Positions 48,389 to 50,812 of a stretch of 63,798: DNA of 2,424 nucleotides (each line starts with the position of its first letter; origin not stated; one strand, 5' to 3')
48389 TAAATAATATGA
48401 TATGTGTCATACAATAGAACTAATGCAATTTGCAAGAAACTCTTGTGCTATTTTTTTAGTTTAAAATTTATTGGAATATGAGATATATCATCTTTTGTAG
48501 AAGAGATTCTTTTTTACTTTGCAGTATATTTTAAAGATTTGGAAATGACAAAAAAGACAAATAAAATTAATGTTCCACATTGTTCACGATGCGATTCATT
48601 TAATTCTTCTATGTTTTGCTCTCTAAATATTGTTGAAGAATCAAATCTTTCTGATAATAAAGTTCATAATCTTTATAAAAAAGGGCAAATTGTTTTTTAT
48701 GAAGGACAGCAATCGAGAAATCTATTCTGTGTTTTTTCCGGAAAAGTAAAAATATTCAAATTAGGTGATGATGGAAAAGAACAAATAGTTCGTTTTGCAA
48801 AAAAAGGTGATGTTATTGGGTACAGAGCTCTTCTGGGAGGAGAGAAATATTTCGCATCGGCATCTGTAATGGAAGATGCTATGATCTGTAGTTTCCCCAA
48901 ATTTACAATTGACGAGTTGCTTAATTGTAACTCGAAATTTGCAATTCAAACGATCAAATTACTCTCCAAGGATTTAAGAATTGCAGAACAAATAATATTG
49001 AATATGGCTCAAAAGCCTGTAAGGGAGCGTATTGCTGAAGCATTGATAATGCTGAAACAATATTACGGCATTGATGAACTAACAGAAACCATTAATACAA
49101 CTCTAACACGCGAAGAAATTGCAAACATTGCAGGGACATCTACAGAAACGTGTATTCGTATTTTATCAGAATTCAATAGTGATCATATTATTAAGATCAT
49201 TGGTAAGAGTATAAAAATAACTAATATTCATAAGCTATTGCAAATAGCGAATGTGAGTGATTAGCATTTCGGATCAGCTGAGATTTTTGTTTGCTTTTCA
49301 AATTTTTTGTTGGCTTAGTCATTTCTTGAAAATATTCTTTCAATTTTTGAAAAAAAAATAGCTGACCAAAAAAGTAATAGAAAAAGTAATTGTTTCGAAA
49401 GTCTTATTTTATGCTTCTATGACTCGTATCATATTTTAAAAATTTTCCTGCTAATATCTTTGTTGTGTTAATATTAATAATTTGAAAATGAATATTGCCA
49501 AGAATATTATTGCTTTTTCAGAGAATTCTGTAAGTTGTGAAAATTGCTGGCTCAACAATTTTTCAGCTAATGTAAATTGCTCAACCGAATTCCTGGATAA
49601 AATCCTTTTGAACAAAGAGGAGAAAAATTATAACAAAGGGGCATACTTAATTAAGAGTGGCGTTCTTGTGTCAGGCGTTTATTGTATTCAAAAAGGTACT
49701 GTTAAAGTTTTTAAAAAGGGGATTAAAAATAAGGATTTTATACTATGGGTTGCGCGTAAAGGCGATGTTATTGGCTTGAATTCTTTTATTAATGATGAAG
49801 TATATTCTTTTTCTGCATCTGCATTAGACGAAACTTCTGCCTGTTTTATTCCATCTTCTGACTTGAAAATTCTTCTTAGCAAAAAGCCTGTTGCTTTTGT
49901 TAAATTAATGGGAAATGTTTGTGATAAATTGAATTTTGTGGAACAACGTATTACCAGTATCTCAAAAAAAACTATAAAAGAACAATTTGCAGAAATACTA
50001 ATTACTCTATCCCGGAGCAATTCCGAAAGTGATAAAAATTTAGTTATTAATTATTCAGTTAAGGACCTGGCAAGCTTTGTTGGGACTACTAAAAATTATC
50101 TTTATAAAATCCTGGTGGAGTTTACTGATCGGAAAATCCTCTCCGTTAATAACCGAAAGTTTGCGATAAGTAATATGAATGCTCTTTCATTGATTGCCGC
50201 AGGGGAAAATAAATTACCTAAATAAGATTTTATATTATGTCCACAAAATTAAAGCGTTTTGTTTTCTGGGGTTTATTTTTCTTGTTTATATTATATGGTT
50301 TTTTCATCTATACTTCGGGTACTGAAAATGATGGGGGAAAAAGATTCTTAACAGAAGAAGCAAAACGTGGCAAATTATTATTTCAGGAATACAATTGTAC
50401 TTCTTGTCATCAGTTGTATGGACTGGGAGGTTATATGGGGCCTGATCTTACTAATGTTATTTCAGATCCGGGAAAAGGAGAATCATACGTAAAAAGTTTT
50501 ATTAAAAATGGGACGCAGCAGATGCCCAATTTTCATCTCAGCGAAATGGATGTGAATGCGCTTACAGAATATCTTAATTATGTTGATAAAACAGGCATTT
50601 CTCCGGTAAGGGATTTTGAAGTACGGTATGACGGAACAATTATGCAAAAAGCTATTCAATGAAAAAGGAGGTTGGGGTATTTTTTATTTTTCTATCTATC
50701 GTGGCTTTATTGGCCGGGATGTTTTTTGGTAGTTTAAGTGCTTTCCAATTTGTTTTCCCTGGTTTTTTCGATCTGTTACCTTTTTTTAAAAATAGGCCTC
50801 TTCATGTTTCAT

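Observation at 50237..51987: NorC/NorB-like pair whose subunit I lacks the helix-VI His/Glu metal ligands and has H-A-M instead of H-x-H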

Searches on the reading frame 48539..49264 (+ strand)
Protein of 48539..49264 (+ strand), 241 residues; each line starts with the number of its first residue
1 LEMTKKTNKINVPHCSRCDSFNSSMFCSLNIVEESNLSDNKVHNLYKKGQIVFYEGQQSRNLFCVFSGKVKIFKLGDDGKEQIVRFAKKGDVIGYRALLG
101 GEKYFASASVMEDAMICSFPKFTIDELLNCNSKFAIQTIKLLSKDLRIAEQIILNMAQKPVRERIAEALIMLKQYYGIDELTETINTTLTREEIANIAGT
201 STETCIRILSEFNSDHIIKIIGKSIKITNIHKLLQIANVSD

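Call 3: search_protein_families(library=pfam, proteins=[window:48539-49264:+], max_evalue=0.01)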
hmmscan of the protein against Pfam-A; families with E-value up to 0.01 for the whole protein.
window:48539-49264:+ (241 aa): 3 families
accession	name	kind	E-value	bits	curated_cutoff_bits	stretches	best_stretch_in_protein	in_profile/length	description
PF00027.35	cNMP_binding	-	1.1e-19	70.6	27.5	1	46-129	4-87/89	Cyclic nucleotide-binding domain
PF13545.12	HTH_Crp_2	-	8.1e-15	55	27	1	163-235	1-69/70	Crp-like helix-turn-helix domain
PF04828.22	GFA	-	0.0058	17.1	24.3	1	1-70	13-80/115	Glutathione-dependent formaldehyde-activating enzyme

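Call 4: search_protein_families(library=ncbifam, proteins=[window:48539-49264:+], max_evalue=0.01)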
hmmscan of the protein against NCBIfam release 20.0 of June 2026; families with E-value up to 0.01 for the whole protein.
window:48539-49264:+ (241 aa): 13 families
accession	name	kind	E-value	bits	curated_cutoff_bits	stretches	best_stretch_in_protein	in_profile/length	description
NF008365.0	PRK11161.1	subfamily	2.5e-32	112.1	228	1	12-239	17-245/250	fumarate/nitrate reduction transcriptional regulator Fnr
NF045989.1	TransRegFnrLRhodb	equivalog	4.2e-19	68.7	300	1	11-237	6-235/245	transcriptional regulator FnrL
NF008732.0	PRK11753.1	equivalog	6.5e-19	68.2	266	1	37-227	20-210/214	cAMP-activated global transcriptional regulator CRP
NF050806.1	TransRegFixKCaul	equivalog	1.1e-16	60.7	300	1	38-220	20-196/215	transcriptional regulator FixK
NF010499.0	PRK13918.1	equivalog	1.2e-15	57.6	274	1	46-238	17-202/205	CRP/FNR family transcriptional regulator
TIGR03697.1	NtcA_cyano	equivalog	1.2e-11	44.7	244.95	1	49-233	1-188/193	global nitrogen regulator NtcA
NF052518.1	TransRegLdrP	equivalog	1.8e-10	41.2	300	1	48-235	6-186/195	transcriptional regulator LdrP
NF007707.0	PRK10402.1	subfamily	7.7e-10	38.8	180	1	38-238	29-219/226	transcriptional regulator YeiL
NF006901.0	PRK09392.1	equivalog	2.6e-08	33.5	211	1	50-238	39-222/236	transcriptional activator FtrB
NF053664.1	TransRegPtrACyano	equivalog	2.2e-07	30.4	300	1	60-220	28-182/196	Crp/Fnr family transcriptional regulator PtrA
NF041163.2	encap_f2b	equivalog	2.9e-05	23.4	400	1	36-133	90-188/450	family 2B encapsulin nanocompartment shell protein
TIGR03896.1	cyc_nuc_ocin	subfamily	0.00011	21.7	161.05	1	48-181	168-300/317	bacteriocin-type transport-associated protein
NF058543.1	ActPatMycb56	equivalog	0.00092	18.1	460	1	47-112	25-89/317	acetyltransferase Pat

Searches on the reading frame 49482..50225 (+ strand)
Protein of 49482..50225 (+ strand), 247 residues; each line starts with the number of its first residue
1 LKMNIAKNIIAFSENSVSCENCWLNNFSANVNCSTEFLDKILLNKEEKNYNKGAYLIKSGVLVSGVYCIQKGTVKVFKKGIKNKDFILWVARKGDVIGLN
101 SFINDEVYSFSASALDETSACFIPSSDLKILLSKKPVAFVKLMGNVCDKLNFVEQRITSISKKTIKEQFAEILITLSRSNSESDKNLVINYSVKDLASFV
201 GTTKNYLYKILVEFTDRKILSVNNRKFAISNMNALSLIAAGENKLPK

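Call 3: search_protein_families(library=pfam, proteins=[window:49482-50225:+], max_evalue=0.01)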
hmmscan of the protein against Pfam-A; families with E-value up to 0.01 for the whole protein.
window:49482-50225:+ (247 aa): 3 families
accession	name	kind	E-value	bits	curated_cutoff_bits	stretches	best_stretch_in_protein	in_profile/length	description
PF00027.35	cNMP_binding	-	5.1e-15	55.6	27.5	1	48-133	2-87/89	Cyclic nucleotide-binding domain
PF13545.12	HTH_Crp_2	-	1.1e-06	28.9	27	1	170-236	4-68/70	Crp-like helix-turn-helix domain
PF08408.16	DNA_pol_B_3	-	0.0027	18.3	25.5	0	25-95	3-74/128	DNA polymerase family B viral insert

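Call 4: search_protein_families(library=ncbifam, proteins=[window:49482-50225:+], max_evalue=0.01)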
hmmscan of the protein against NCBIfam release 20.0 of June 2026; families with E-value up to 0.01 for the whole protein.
window:49482-50225:+ (247 aa): 10 families
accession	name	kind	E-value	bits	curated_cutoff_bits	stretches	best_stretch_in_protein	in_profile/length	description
NF008365.0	PRK11161.1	subfamily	3.3e-19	69.1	228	1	10-241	11-245/250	fumarate/nitrate reduction transcriptional regulator Fnr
NF008732.0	PRK11753.1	equivalog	8.1e-10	38.5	266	1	34-225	12-206/214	cAMP-activated global transcriptional regulator CRP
NF006901.0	PRK09392.1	equivalog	9.1e-10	38.2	211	1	46-240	31-222/236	transcriptional activator FtrB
NF050806.1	TransRegFixKCaul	equivalog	2.2e-07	30.4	300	1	43-236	21-211/215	transcriptional regulator FixK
NF045989.1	TransRegFnrLRhodb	equivalog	7.8e-06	25.3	300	1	15-242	6-237/245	transcriptional regulator FnrL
NF041163.2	encap_f2b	equivalog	3.9e-05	22.9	400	1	36-136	86-187/450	family 2B encapsulin nanocompartment shell protein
NF007707.0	PRK10402.1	subfamily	5.1e-05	23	180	1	31-239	17-218/226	transcriptional regulator YeiL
TIGR03697.1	NtcA_cyano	equivalog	0.0002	21.2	244.95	1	64-234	12-187/193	global nitrogen regulator NtcA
NF053664.1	TransRegPtrACyano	equivalog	0.0023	17.3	300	1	62-230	26-191/196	Crp/Fnr family transcriptional regulator PtrA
NF010499.0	PRK13918.1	equivalog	0.006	16.1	274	1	49-240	16-202/205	CRP/FNR family transcriptional regulator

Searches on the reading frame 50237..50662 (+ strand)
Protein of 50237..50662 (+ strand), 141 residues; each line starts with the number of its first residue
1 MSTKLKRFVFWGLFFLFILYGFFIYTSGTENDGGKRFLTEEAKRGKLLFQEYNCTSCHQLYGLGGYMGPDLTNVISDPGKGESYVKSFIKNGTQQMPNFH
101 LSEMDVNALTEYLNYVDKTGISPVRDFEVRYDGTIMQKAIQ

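Call 3: search_protein_families(library=pfam, proteins=[window:50237-50662:+], max_evalue=0.01)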
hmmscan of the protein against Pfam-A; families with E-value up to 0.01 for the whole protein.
window:50237-50662:+ (141 aa): 3 families
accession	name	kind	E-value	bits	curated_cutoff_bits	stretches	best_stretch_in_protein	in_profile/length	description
PF13442.11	Cytochrome_CBB3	-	6.5e-11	42.8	27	1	41-113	2-68/68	Cytochrome C oxidase, cbb3-type, subunit III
PF00034.26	Cytochrom_C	-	6.8e-09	37.4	21.3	1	42-115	1-88/90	Cytochrome c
PF22085.1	NorB_cytochrome_c-like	-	0.0043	17.9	29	1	37-72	13-48/181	Nitric oxide reductase subunit B, cytochrome c-like domain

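Call 4: search_protein_families(library=ncbifam, proteins=[window:50237-50662:+], max_evalue=0.01)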
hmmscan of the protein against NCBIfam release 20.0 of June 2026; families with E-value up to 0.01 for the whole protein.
window:50237-50662:+ (141 aa): 11 families
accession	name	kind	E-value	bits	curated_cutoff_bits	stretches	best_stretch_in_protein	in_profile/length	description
NF045774.1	cytochro_C551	exception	1.2e-09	38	118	1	38-114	35-107/110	cytochrome c551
NF045773.1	cytochro_C550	exception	9.6e-09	35.2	125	1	30-113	37-116/118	cytochrome c550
TIGR00782.1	ccoP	equivalog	1.1e-07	31.4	179.95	1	39-115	200-280/285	cytochrome-c oxidase, cbb3-type subunit III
TIGR02603.1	CxxCH_TIGR02603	domain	3e-07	30.5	68.15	1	41-77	2-37/134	putative heme-binding domain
NF052248.1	SorU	equivalog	1.3e-06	28.5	100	1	48-112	4-71/72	SorU family sulfite dehydrogenase c-type cytochrome subunit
NF040971.1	cytc_ExtS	equivalog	2e-06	27.2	100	1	41-110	77-144/262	selenite/tellurite reduction operon c-type cytochrome lipoprotein ExtS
NF050122.1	bc1_QcrC_actin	exception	1.8e-05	24.2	200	1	40-118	134-210/253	cytochrome bc1 complex diheme cytochrome c subunit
TIGR04485.1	thiosulf_SoxX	equivalog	6.1e-05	23.6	61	1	53-114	4-64/78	sulfur oxidation c-type cytochrome SoxX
TIGR04494.1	c550_PedF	equivalog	0.00089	19.2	122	1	51-113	59-127/133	cytochrome c-550 PedF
NF045930.1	Cytc6PetJCyano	equivalog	0.0022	17.9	135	0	38-59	24-44/110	cytochrome c6 PetJ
NF006998.0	PRK09461.1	equivalog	0.0095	15.2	376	0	81-124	23-66/337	asparaginase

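Call 26: search_solved_structures(query=window:50237-50662:+, max_evalue=1, show_alignments=3)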
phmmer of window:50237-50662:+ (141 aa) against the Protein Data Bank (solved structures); distinct sequences matched with E-value up to 1: 28.
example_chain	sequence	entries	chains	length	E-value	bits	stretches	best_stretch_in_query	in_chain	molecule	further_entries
3o0r_C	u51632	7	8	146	1.6e-13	54.2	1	8-119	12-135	Nitric oxide reductase subunit C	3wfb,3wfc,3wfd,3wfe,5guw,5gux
4xyd_B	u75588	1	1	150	7.9e-12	48.7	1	2-116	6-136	NorC-like protein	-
9l08_A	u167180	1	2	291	6.6e-07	32.7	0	45-91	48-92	Covalently Connected Cytochrome c555 trimer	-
7zs2_A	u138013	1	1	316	0.00028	24.2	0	7-72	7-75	Hypothetical (Diheme) protein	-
7zs0_A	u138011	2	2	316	0.00028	24.2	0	7-72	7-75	Hypothetical (Diheme) protein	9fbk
7zs1_A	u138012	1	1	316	0.00029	24.2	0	7-72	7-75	Hypothetical (Diheme) protein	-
9wcx_U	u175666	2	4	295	0.00052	23.3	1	43-121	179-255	Cytochrome bc1 complex cytochrome c subunit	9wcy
7rh5_O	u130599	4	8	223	0.0006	23.2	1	41-121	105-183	Cytochrome bc1 complex cytochrome c subunit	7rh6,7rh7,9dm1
1dii_C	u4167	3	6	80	0.00081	22.7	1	54-117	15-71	P-CRESOL METHYLHYDROXYLASE | 4-cresol dehydrogenase [hydroxylating] cytochrome c subunit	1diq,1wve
6hwh_M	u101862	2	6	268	0.00085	22.7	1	41-120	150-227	Cytochrome bc1 complex cytochrome c subunit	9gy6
8ovc_O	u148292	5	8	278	0.0011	22.3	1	42-120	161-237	Cytochrome bc1 complex cytochrome c subunit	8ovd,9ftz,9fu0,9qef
6adq_C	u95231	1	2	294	0.0013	22.1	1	42-120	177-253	Cytochrome bc1 complex cytochrome c subunit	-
7e1v_O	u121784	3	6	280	0.0013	22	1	43-117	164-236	Cytochrome bc1 complex cytochrome c subunit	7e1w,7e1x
8hcr_C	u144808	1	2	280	0.0013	22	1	43-117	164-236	Cytochrome bc1 complex cytochrome c subunit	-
4yuu_V1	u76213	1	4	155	0.004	20.5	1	7-59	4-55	Cytochrome c-550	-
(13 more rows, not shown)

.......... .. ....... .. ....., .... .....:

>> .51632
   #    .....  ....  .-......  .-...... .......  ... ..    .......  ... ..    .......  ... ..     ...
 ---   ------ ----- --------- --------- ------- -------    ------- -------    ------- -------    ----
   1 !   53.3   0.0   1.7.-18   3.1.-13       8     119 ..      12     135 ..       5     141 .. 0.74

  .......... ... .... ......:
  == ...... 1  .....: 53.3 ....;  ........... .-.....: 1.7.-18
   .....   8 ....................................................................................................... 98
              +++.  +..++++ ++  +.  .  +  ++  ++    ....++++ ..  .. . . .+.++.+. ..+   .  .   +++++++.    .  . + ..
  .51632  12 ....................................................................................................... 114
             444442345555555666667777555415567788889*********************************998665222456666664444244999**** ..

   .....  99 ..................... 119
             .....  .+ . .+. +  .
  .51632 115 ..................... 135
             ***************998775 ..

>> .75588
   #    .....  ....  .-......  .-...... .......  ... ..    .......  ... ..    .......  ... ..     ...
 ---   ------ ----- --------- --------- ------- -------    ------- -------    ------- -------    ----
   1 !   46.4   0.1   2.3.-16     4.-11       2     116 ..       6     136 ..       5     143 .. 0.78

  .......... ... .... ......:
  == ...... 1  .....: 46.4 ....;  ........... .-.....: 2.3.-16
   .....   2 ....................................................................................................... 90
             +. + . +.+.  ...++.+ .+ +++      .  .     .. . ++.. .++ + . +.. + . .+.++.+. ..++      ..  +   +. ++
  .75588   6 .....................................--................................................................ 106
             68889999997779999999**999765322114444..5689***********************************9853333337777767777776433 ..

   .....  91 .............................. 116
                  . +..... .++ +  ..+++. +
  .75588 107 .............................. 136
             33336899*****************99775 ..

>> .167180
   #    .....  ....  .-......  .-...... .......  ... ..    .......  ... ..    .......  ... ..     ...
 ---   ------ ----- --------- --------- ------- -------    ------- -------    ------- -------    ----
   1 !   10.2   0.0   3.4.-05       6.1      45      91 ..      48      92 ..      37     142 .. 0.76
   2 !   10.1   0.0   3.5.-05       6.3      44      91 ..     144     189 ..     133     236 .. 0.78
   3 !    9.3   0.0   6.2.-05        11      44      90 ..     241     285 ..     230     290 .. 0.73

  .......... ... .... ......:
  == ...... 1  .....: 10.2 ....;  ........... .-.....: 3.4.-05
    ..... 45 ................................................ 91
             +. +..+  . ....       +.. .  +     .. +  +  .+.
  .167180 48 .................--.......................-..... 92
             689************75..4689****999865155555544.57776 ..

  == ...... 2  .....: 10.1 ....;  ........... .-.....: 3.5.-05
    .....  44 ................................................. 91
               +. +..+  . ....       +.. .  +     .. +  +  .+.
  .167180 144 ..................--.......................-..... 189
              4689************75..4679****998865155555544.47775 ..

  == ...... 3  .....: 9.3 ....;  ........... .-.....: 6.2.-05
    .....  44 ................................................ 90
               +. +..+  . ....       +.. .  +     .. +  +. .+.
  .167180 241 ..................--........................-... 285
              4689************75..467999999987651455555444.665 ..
